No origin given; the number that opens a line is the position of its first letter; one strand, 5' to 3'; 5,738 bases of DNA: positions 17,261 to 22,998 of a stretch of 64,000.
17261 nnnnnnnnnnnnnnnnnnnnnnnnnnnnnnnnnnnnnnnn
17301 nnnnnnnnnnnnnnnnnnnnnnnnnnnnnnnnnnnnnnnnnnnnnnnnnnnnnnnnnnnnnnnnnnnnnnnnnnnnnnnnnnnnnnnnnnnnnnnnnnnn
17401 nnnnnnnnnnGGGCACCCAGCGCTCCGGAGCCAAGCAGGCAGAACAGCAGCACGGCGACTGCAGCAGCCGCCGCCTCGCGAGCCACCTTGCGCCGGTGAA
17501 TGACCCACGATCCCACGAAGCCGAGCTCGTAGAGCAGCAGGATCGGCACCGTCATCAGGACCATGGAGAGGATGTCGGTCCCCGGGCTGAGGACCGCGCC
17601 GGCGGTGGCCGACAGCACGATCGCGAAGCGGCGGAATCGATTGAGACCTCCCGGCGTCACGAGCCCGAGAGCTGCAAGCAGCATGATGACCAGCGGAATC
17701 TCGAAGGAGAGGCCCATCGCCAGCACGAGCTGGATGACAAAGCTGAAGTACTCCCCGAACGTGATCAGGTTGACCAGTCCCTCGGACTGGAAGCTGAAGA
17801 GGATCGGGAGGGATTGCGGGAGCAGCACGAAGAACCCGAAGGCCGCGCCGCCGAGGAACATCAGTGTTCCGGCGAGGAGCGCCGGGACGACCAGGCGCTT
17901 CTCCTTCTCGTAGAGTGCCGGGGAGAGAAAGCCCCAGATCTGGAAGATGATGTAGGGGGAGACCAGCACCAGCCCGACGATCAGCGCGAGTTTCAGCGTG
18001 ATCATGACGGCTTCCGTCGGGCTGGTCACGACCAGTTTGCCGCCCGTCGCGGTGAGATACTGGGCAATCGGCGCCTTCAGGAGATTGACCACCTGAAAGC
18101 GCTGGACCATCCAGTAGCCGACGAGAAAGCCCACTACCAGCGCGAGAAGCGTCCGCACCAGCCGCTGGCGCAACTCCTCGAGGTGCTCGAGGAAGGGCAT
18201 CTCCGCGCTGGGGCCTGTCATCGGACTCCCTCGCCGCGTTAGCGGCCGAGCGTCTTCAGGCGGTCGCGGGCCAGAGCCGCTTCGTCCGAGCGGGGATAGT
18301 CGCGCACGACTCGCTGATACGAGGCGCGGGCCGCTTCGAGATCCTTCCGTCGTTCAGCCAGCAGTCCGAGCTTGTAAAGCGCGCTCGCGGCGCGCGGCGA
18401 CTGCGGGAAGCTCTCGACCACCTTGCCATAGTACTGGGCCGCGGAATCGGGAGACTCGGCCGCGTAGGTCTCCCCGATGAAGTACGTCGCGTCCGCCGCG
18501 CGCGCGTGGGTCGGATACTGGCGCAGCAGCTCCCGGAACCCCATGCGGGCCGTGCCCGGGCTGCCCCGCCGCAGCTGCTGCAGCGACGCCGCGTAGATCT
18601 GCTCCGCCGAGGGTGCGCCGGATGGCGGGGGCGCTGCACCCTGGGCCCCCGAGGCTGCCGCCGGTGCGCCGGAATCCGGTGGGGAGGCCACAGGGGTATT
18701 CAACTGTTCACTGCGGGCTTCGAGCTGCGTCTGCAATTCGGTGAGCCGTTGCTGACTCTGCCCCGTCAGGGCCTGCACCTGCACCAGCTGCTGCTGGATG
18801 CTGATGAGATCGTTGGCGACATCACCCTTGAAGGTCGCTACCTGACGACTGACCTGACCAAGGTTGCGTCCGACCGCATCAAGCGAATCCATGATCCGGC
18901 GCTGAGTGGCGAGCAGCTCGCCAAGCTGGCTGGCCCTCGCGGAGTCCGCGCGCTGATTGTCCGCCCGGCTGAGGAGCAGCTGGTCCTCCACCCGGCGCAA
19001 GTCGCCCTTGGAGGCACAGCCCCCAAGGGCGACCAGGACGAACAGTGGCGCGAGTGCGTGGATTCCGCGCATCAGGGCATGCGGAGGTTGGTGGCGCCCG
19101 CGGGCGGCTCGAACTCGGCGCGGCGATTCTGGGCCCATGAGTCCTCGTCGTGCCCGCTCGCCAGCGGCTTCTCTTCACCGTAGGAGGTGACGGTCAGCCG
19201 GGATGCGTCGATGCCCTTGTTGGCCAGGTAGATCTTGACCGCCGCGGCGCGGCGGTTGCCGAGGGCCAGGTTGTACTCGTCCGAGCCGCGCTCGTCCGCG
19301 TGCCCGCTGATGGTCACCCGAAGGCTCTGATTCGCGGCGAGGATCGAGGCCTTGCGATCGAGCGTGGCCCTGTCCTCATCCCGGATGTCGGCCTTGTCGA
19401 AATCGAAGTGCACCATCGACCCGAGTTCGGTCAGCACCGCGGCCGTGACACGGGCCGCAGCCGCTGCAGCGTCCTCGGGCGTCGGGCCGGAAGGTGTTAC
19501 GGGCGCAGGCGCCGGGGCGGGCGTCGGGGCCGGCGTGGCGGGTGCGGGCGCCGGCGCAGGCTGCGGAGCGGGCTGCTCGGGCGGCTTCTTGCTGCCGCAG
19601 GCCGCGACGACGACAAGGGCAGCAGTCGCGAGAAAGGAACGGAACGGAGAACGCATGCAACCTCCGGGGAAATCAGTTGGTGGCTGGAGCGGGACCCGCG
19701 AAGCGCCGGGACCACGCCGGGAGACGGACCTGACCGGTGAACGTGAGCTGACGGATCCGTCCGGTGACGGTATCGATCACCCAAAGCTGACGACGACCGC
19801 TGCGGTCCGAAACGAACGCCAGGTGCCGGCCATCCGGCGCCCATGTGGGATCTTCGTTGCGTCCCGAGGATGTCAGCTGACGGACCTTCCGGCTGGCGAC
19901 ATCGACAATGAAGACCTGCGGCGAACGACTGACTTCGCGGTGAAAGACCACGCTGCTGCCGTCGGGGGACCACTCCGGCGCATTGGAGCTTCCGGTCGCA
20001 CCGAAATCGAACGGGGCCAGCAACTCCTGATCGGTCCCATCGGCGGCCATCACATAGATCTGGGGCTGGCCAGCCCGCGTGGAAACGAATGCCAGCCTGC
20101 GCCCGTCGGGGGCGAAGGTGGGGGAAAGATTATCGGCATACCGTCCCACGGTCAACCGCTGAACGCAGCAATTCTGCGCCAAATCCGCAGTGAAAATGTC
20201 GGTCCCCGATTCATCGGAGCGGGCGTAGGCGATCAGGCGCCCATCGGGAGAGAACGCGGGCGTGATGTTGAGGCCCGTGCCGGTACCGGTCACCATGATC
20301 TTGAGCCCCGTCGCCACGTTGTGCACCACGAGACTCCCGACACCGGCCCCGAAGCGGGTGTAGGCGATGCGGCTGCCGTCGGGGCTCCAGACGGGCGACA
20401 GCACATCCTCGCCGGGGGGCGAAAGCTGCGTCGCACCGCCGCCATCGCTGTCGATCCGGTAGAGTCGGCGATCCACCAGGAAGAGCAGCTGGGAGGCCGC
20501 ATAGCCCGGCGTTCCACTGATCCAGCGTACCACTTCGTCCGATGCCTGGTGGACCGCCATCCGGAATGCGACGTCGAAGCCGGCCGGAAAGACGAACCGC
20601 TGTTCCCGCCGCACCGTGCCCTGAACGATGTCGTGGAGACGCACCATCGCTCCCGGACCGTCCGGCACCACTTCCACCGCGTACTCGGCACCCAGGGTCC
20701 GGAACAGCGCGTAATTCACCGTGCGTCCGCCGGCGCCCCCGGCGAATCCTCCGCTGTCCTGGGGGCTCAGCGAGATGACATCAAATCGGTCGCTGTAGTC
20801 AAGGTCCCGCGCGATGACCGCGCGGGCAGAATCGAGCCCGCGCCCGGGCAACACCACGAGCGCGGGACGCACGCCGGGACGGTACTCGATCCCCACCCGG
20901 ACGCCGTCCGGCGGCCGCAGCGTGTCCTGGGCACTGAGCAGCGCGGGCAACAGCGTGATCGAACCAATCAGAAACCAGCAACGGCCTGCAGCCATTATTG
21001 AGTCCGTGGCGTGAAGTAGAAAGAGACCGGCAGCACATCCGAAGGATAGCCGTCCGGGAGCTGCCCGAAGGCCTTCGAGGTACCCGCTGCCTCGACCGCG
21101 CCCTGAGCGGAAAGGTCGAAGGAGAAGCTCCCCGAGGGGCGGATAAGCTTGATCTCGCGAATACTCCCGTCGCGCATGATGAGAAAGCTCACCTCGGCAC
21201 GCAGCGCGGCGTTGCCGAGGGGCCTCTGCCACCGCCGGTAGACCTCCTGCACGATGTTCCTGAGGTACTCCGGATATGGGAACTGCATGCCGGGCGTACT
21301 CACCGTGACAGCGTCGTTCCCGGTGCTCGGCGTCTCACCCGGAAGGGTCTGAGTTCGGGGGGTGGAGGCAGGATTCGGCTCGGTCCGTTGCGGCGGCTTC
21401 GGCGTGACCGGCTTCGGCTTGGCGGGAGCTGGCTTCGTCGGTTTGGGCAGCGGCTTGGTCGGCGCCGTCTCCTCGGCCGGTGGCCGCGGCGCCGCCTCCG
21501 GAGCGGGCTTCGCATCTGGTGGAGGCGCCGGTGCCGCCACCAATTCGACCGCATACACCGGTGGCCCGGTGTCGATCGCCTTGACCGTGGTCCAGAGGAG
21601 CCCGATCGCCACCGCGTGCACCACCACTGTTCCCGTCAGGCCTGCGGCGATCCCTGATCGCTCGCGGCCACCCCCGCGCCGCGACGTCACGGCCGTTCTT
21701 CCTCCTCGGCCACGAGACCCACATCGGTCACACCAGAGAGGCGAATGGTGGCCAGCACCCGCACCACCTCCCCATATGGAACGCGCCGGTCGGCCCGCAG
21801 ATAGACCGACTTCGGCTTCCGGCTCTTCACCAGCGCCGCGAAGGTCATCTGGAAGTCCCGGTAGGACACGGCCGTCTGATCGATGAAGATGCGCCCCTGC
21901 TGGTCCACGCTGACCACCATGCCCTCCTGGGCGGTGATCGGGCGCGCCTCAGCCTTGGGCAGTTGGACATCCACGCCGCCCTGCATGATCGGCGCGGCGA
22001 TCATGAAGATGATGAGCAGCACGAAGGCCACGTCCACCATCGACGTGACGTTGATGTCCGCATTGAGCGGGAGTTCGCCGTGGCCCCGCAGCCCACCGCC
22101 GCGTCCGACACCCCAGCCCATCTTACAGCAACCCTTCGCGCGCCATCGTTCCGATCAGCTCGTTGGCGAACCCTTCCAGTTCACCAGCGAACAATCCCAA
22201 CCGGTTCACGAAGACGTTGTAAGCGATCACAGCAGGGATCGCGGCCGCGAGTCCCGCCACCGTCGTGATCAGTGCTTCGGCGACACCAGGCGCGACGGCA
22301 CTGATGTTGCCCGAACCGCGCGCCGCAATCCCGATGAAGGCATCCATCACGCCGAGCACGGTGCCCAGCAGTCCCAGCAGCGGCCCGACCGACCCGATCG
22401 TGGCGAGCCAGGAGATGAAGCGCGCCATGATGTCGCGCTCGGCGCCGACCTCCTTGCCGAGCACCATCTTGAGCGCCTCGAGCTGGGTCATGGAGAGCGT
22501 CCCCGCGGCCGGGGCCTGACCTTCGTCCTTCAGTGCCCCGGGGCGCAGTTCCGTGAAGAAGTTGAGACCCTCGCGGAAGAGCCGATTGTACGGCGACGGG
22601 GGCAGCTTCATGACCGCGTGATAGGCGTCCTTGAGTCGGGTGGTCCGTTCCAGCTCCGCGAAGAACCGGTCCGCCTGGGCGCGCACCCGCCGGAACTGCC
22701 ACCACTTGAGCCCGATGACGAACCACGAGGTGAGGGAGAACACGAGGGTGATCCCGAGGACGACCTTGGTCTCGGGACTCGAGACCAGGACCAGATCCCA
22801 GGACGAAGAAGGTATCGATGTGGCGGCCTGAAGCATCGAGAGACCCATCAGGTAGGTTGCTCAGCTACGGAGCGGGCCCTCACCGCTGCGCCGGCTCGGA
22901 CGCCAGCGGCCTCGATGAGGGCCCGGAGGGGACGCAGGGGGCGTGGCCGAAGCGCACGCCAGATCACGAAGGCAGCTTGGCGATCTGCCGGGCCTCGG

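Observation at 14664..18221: TatC fused in frame to an LptD-like outer-membrane protein through a signal-peptide-like seventh hydrophobic segment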

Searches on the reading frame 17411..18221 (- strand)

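Call 56: search_solved_structures(query=window:17411-18221:-, max_evalue=0.00001, show_alignments=3)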
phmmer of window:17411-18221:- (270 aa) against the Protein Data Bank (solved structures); distinct sequences matched with E-value up to 0.00001: 7.
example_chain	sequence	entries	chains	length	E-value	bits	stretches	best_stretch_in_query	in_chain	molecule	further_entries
4b4a_A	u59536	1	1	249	6e-45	157.2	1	8-250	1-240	SEC-INDEPENDENT PROTEIN TRANSLOCASE PROTEIN TATC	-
4htt_A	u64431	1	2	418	2.3e-44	155.3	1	8-251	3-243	Sec-independent protein translocase protein TatC, Lysozyme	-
4hts_A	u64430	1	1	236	1.1e-43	153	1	5-235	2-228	Sec-independent protein translocase protein TatC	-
9dzz_A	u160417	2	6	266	4.8e-41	144.4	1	8-238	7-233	Sec-independent protein translocase protein TatC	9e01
9r91_A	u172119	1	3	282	5.3e-41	144.2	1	8-238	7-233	Sec-independent protein translocase protein TatC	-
9e03_A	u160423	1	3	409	2e-38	135.8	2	10-143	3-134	Sec-independent protein translocase protein TatC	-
9e02_E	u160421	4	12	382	6.4e-32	114.5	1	61-236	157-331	Sec-independent protein translocase protein TatC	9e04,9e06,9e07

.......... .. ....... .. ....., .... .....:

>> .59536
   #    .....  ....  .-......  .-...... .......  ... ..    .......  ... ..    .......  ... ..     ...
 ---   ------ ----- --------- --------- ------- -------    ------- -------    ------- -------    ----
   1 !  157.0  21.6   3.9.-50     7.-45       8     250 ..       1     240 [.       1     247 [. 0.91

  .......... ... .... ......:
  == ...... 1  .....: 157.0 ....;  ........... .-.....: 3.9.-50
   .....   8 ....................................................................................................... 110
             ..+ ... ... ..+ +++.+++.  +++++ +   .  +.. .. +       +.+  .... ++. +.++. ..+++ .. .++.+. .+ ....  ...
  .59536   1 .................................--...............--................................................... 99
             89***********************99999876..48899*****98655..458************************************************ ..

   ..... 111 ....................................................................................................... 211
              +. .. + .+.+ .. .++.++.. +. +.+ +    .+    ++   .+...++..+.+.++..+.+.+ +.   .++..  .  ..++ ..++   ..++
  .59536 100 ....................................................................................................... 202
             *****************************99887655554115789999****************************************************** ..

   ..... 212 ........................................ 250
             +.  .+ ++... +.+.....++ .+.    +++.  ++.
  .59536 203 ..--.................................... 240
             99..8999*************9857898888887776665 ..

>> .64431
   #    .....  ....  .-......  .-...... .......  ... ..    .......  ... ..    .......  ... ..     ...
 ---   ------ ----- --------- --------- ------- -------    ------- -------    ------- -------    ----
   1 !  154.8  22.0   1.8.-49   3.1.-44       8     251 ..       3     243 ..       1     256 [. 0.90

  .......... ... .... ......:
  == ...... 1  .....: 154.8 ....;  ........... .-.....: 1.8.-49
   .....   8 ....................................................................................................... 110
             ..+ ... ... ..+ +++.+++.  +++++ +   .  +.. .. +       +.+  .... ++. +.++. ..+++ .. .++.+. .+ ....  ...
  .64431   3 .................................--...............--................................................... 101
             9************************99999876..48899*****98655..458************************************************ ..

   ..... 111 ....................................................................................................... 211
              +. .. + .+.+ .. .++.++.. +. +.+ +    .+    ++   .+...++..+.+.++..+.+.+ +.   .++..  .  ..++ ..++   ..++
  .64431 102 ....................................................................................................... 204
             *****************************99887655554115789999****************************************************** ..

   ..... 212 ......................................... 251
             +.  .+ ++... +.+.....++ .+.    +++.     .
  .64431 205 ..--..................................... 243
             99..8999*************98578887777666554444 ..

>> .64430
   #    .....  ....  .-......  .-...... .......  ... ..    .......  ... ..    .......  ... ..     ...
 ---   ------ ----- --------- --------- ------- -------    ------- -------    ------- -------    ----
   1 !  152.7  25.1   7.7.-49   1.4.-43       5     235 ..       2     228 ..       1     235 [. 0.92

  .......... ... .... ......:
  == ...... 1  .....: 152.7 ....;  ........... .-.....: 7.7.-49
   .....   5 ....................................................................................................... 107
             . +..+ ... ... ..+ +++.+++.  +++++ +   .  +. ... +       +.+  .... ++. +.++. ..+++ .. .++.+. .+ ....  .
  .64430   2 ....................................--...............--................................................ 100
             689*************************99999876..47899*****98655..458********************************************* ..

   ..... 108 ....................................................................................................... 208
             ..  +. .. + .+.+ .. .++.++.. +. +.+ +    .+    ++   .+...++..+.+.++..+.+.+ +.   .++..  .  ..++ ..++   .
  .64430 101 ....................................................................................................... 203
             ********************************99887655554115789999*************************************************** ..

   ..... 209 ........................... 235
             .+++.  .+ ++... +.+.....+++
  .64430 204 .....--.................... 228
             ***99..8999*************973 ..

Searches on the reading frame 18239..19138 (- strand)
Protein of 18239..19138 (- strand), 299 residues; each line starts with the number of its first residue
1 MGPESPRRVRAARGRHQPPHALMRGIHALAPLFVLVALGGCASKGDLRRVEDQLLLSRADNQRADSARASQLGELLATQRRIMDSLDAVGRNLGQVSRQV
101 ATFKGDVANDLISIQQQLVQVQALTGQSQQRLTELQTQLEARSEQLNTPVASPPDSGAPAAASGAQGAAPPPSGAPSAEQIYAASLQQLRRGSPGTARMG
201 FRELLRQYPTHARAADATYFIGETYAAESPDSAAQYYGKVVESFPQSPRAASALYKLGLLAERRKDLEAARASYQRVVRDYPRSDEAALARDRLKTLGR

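Call 14: search_protein_families(library=pfam, proteins=[window:18239-19138:-], max_evalue=0.001)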
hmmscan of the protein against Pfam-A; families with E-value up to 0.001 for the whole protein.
window:18239-19138:- (299 aa): 7 families
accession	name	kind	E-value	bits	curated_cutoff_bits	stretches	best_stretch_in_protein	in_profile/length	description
PF13174.12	TPR_6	-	8.4e-13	48.5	26.3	1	253-284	2-33/33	Tetratricopeptide repeat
PF13432.12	TPR_16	-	5.1e-10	40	32.7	1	225-283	8-63/65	Tetratricopeptide repeat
PF13525.12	YfiO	-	1.6e-06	28.5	25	1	177-296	4-135/203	Outer membrane lipoprotein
PF07889.17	DUF1664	-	2.5e-05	24.7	34.6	1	75-147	32-104/124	Protein of unknown function (DUF1664)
PF13428.12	TPR_14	-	3.1e-05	24.7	23.5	0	253-290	3-40/44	Tetratricopeptide repeat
PF13424.12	TPR_12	-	4.3e-05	24.1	30.1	0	245-280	39-74/77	Tetratricopeptide repeat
PF07719.23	TPR_2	-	5e-05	23.6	27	0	251-283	1-33/34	Tetratricopeptide repeat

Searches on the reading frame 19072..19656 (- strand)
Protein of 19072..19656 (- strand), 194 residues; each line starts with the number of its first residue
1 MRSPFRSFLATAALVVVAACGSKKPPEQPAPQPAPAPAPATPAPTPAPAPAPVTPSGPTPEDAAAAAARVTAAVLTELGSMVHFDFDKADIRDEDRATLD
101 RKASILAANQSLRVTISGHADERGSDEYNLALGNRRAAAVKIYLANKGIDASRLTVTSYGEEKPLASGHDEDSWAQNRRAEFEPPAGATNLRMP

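Call 14: search_protein_families(library=pfam, proteins=[window:19072-19656:-], max_evalue=0.001)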
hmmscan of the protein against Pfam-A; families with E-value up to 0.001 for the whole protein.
window:19072-19656:- (194 aa): 1 family
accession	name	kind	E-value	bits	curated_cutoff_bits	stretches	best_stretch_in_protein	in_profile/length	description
PF00691.25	OmpA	-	1.4e-22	80.3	27.2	1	84-178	2-98/98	OmpA family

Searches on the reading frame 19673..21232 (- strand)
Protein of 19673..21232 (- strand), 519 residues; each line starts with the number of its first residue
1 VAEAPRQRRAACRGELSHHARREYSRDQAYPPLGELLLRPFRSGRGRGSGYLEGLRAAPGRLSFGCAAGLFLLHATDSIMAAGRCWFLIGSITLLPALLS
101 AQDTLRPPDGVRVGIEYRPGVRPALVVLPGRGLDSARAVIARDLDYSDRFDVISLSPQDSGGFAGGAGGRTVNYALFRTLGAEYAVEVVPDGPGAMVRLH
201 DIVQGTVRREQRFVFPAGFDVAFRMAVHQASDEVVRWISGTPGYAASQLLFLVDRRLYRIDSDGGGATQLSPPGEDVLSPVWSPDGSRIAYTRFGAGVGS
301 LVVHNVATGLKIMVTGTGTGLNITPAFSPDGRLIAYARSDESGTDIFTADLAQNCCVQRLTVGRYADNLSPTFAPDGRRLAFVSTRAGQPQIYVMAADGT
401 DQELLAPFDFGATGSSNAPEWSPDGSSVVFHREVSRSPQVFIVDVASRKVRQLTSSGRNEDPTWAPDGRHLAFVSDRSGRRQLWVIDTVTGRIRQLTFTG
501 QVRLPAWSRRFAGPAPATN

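Call 14: search_protein_families(library=pfam, proteins=[window:19673-21232:-], max_evalue=0.001)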
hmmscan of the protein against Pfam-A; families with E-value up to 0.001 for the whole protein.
window:19673-21232:- (519 aa): 6 families
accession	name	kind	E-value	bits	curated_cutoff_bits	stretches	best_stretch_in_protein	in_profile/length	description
PF07676.18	PD40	-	6.5e-42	141.1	20.9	4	452-485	3-38/38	WD40-like Beta Propeller Repeat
PF00930.27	DPPIV_N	-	3.4e-15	56.1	22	1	439-501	24-83/354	Dipeptidyl peptidase IV (DPP IV) N-terminal region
PF25174.1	Beta-prop_THOC3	-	9.4e-08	31.8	305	0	373-508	10-138/272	THOC3 beta-propeller domain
PF14583.12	Pectate_lyase22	-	3.5e-07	29.7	30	0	252-300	213-263/386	Oligogalacturonate lyase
PF10647.15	Gmad1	-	0.00019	21.8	20.5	0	263-456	7-202/251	Lipoprotein LpqB beta-propeller domain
PF09142.17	TruB_C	-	0.00024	21.2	28.7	0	324-340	29-45/56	tRNA Pseudouridine synthase II, C terminal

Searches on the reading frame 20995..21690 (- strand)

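Call 14: search_protein_families(library=pfam, proteins=[window:20995-21690:-], max_evalue=0.001)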
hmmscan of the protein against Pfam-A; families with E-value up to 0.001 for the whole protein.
window:20995-21690:- (231 aa): 2 families
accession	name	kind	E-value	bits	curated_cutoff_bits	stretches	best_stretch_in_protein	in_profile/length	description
PF13103.11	TonB_2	-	1.3e-10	41.7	22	1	139-224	1-83/85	TonB C terminal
PF03544.19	TonB_C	-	0.00054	20.8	24.6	0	165-202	18-55/79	Gram-negative bacterial TonB protein C-terminal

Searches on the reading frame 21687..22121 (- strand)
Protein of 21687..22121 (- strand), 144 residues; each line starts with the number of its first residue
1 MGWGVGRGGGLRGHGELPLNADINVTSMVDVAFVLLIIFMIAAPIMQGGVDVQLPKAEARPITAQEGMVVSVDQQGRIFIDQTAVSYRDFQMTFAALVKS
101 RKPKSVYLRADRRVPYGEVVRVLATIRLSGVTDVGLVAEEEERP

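Call 14: search_protein_families(library=pfam, proteins=[window:21687-22121:-], max_evalue=0.001)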
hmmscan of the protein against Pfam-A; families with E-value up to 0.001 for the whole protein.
window:21687-22121:- (144 aa): 1 family
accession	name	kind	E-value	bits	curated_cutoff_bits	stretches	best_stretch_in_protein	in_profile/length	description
PF02472.21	ExbD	-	2.4e-28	99.2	25.4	1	20-140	5-127/128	Biopolymer transport protein ExbD/TolR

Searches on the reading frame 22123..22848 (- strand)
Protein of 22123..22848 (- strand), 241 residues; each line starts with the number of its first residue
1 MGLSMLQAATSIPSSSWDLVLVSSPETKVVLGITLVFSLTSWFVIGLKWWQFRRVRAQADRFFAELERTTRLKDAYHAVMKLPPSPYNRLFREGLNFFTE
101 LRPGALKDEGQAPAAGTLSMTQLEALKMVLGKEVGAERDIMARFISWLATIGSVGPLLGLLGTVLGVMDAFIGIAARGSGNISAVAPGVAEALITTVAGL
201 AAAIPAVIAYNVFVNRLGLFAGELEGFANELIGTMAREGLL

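Call 14: search_protein_families(library=pfam, proteins=[window:22123-22848:-], max_evalue=0.001)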
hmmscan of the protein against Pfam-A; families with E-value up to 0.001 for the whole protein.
window:22123-22848:- (241 aa): 1 family
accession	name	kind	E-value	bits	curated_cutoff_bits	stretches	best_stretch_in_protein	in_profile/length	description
PF01618.21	MotA_ExbB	-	1.2e-29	103.1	22.9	1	119-217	20-118/127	MotA/TolQ/ExbB proton channel family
